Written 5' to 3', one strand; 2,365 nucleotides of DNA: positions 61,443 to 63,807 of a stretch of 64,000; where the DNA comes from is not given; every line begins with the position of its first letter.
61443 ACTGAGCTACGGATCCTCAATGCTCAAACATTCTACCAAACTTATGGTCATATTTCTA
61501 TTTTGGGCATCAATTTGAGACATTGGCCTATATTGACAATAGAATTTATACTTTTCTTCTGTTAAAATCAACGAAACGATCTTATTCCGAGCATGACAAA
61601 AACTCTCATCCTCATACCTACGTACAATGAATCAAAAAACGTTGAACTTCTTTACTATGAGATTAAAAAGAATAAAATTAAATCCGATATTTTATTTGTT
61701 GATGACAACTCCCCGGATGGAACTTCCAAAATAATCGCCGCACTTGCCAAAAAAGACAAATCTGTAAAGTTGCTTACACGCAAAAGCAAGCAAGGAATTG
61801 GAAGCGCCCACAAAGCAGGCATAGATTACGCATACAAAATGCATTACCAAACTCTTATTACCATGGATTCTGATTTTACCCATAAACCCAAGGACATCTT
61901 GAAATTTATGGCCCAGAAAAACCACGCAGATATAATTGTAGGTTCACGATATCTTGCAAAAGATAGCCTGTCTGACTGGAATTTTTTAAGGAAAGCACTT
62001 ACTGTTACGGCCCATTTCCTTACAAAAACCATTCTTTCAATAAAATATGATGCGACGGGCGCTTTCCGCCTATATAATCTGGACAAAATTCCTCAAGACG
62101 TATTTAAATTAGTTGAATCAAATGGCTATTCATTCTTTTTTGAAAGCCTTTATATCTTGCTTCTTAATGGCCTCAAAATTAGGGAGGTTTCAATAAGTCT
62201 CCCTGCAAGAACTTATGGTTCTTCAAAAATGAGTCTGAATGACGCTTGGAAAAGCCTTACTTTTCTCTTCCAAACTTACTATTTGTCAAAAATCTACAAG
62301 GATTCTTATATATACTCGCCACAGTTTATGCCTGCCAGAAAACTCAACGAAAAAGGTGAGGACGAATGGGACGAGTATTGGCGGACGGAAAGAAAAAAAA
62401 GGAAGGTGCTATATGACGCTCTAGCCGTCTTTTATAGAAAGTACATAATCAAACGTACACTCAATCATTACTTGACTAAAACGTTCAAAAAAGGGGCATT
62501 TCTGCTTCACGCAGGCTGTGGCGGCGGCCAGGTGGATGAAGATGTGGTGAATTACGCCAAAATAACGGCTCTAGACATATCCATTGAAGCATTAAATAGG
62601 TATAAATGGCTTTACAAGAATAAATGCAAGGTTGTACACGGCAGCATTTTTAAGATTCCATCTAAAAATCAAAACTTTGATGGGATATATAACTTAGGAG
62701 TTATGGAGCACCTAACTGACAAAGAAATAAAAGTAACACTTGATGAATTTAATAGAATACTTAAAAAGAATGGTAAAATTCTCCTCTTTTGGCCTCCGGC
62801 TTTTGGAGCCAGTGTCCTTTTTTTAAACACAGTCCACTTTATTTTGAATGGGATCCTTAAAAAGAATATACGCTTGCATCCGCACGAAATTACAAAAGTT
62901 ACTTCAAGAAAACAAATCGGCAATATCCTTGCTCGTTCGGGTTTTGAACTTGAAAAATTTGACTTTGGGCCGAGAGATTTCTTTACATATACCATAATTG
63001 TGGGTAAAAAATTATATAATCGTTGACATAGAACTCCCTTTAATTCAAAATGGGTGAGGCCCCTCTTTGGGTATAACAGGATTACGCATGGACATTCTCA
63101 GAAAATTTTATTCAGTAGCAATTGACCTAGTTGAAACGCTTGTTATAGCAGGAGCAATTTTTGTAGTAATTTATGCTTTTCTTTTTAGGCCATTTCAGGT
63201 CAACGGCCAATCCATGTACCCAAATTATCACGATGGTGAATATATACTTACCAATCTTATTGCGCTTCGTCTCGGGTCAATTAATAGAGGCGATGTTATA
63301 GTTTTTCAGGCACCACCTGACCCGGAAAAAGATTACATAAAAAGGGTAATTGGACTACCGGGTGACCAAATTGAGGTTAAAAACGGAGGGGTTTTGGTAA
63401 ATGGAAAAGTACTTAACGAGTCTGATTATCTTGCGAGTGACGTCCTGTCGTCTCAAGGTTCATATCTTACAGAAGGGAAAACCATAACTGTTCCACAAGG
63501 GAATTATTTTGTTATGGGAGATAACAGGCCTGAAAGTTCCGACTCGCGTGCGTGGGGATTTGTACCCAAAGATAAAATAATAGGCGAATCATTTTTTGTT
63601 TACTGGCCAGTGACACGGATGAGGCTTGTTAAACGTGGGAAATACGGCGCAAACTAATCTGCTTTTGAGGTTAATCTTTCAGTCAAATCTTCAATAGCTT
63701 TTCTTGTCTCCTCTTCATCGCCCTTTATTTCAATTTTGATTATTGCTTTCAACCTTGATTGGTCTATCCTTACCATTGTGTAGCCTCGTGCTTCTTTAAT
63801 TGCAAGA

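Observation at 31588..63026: A 31-kb envelope-glycosylation island with at least nine paralogous GT-C (PMT/ArnT-like) membrane glycosyltransferases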

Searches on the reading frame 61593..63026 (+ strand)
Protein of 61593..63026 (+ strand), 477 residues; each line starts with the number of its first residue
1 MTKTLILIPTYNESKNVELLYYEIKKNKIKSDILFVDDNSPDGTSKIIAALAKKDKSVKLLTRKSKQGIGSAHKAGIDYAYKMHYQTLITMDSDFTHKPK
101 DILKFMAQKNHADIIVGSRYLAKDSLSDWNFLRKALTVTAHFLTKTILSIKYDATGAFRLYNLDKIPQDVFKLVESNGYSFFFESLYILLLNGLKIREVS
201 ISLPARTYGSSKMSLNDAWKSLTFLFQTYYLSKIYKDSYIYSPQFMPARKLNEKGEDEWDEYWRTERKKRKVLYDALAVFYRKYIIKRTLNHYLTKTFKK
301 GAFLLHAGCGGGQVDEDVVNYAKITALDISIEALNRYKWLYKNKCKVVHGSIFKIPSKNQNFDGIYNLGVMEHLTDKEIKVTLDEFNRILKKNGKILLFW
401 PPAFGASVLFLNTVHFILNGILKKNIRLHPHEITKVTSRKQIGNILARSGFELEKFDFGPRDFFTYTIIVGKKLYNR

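Call 5: search_protein_families(library=pfam, proteins=[window:61593-63026:+], max_evalue=0.01)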
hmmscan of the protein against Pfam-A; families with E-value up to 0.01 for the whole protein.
window:61593-63026:+ (477 aa): 6 families
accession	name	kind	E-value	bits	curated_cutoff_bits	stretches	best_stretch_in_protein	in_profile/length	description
PF00535.33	Glycos_transf_2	-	4.4e-22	79.2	23.3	1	6-161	2-159/168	Glycosyl transferase family 2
PF08241.18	Methyltransf_11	-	3e-13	50.7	21.2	1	305-397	1-94/95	Methyltransferase domain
PF13649.12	Methyltransf_25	-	1.3e-12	48.6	27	1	305-394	2-97/97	Methyltransferase domain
PF13489.12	Methyltransf_23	-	2.2e-09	37.7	27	1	282-454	5-162/164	Methyltransferase domain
PF08242.18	Methyltransf_12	-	2.4e-08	35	30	1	305-396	1-98/98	Methyltransferase domain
PF02353.26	CMAS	-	0.001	18.9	27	1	297-398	59-164/273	Mycolic acid cyclopropane synthetase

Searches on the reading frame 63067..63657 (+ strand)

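Call 5: search_protein_families(library=pfam, proteins=[window:63067-63657:+], max_evalue=0.01)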
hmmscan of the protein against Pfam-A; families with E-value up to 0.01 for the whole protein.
window:63067-63657:+ (196 aa): 2 families
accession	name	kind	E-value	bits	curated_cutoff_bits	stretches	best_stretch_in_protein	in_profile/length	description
PF10502.14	Peptidase_S26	-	4.3e-54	183.4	22.9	1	19-180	2-168/168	Signal peptidase, peptidase S26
PF00717.28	Peptidase_S24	-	0.00093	19.3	23.3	1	44-105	39-92/116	Peptidase S24-like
